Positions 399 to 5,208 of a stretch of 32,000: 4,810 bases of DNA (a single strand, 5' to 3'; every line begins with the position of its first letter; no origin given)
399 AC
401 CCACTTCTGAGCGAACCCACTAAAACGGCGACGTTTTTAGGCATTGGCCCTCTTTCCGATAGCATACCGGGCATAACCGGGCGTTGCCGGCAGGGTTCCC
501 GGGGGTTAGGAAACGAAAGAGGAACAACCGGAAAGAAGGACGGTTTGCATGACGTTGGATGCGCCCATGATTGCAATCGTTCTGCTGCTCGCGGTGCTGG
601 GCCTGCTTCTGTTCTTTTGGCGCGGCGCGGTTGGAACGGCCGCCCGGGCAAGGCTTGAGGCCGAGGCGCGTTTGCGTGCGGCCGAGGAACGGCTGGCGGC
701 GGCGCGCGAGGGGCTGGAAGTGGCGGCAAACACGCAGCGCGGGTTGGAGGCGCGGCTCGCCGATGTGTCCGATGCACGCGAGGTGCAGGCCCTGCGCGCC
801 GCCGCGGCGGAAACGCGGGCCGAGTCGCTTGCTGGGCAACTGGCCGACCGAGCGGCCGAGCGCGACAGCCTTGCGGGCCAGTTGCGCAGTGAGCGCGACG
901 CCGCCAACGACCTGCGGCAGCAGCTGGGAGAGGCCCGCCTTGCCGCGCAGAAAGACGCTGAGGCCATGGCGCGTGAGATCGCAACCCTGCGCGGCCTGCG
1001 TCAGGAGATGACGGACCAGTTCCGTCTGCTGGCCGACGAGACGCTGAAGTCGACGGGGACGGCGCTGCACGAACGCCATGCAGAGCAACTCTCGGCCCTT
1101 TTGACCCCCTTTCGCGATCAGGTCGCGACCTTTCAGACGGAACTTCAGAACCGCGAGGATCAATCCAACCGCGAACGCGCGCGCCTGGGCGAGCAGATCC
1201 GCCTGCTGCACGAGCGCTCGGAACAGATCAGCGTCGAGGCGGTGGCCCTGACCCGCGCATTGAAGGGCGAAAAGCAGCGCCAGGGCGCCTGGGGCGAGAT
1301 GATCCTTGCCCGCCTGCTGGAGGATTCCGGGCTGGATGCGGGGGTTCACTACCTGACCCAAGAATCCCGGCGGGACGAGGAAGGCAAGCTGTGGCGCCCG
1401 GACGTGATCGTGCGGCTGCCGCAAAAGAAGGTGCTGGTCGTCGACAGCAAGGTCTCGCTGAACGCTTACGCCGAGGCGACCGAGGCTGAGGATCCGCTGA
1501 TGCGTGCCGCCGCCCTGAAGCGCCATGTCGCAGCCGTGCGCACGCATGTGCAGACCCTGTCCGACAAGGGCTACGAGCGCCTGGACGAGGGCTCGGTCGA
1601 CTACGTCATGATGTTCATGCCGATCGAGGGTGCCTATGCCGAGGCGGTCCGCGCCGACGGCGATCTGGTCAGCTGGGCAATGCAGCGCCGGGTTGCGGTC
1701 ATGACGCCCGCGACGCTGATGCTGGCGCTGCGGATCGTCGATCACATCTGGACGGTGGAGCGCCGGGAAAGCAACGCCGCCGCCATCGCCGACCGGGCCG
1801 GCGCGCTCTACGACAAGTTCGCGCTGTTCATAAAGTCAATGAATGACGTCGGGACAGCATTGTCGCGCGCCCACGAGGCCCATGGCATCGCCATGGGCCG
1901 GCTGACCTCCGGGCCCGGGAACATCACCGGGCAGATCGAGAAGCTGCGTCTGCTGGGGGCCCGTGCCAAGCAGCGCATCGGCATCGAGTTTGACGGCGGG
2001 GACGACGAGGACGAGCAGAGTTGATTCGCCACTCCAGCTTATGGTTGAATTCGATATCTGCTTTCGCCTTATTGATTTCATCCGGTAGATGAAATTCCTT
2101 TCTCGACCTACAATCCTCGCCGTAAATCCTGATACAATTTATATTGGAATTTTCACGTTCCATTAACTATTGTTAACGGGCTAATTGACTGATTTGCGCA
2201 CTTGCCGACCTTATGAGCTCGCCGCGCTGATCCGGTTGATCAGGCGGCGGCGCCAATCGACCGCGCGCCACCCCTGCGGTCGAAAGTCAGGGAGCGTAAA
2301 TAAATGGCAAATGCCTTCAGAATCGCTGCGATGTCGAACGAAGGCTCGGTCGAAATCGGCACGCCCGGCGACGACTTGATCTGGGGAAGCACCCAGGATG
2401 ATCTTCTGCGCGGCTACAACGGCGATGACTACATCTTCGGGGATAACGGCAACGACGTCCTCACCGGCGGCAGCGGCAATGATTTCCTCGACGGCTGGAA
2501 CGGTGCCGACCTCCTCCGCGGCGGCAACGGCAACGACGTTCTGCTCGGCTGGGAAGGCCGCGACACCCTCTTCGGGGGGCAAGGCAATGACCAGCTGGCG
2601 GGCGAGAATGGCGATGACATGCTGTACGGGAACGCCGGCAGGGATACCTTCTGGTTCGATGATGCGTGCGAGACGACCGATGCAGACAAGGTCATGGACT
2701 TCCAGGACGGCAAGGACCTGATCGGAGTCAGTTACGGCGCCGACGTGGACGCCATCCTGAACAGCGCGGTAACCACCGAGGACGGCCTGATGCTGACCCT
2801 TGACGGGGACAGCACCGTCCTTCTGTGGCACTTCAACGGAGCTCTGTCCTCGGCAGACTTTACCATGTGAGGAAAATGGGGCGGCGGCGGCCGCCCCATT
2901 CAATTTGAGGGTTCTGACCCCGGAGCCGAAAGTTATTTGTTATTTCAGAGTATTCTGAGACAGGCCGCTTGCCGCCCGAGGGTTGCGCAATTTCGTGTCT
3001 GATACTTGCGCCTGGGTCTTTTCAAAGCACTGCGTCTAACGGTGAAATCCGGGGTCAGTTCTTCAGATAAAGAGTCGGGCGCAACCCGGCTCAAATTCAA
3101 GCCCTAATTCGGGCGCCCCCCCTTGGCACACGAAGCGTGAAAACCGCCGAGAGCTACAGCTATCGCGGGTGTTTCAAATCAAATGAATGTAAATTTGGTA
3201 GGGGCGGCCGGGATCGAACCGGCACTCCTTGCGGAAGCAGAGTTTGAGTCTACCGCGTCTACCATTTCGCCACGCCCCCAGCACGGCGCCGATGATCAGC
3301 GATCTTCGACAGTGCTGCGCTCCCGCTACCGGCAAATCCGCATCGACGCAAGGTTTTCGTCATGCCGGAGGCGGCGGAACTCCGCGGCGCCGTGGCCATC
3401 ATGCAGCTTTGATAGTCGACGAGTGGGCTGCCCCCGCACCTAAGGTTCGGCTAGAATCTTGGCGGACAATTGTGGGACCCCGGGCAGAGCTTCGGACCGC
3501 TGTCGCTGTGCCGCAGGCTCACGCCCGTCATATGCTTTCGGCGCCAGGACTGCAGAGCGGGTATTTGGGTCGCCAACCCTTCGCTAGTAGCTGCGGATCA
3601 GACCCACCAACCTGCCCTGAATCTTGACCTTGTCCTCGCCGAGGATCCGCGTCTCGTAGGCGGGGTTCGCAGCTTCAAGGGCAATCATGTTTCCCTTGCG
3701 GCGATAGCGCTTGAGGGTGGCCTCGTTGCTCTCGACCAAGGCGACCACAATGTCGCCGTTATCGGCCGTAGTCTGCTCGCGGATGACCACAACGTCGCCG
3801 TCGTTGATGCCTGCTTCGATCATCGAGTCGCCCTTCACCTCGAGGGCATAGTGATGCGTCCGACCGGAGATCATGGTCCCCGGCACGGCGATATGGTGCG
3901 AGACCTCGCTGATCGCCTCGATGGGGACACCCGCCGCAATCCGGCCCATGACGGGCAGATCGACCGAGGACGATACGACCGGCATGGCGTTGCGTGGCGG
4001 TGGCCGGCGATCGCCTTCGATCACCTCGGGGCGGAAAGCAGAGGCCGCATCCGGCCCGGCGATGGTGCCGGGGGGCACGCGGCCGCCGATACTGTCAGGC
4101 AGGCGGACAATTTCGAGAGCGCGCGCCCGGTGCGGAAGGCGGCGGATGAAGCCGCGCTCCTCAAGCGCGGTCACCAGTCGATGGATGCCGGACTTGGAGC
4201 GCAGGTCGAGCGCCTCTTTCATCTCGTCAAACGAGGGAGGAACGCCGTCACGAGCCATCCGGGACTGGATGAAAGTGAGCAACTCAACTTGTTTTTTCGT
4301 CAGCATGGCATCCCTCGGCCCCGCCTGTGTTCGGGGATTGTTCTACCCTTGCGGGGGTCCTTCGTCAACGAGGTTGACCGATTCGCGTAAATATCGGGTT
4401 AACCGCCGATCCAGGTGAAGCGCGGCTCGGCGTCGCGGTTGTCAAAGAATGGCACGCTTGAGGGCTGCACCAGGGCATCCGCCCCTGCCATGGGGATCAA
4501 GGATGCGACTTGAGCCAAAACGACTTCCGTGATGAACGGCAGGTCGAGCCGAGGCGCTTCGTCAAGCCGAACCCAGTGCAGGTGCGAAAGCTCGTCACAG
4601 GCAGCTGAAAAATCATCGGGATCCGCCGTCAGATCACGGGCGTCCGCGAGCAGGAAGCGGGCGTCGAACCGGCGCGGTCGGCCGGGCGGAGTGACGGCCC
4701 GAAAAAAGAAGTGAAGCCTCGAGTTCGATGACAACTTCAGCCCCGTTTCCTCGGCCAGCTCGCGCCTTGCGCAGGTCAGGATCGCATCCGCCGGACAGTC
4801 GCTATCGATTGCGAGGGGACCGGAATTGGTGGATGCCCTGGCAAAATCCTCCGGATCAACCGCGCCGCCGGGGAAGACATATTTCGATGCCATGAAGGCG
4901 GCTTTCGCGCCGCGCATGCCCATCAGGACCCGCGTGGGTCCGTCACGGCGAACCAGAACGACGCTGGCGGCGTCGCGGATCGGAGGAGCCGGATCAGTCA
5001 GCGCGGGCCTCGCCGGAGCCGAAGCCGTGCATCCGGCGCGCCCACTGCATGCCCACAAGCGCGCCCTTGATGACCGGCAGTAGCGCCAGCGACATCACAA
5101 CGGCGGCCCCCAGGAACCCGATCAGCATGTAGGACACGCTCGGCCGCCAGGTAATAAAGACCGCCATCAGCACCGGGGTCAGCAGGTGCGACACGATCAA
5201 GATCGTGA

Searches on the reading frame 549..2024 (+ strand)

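Call 60: search_protein_families(library=pfam, proteins=[window:549-2024:+], max_evalue=0.00001)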
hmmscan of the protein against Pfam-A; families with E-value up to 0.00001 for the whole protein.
window:549-2024:+ (491 aa): 1 family
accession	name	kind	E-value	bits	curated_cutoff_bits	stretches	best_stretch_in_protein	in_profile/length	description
PF02646.22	RmuC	-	1.4e-93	313.6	26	1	179-475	1-290/291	RmuC family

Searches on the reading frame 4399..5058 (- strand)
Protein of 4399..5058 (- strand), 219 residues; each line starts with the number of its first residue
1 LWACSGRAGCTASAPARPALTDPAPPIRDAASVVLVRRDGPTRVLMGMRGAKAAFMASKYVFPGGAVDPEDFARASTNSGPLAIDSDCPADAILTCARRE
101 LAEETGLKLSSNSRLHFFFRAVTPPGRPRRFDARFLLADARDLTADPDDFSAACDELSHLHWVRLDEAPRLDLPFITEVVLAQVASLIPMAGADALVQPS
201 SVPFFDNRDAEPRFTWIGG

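Call 60: search_protein_families(library=pfam, proteins=[window:4399-5058:-], max_evalue=0.00001)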
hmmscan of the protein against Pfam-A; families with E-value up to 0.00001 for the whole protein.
window:4399-5058:- (219 aa): 1 family
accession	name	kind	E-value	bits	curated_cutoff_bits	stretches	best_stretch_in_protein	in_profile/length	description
PF00293.34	NUDIX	-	8.7e-12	45.6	21.1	1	28-174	3-124/134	NUDIX domain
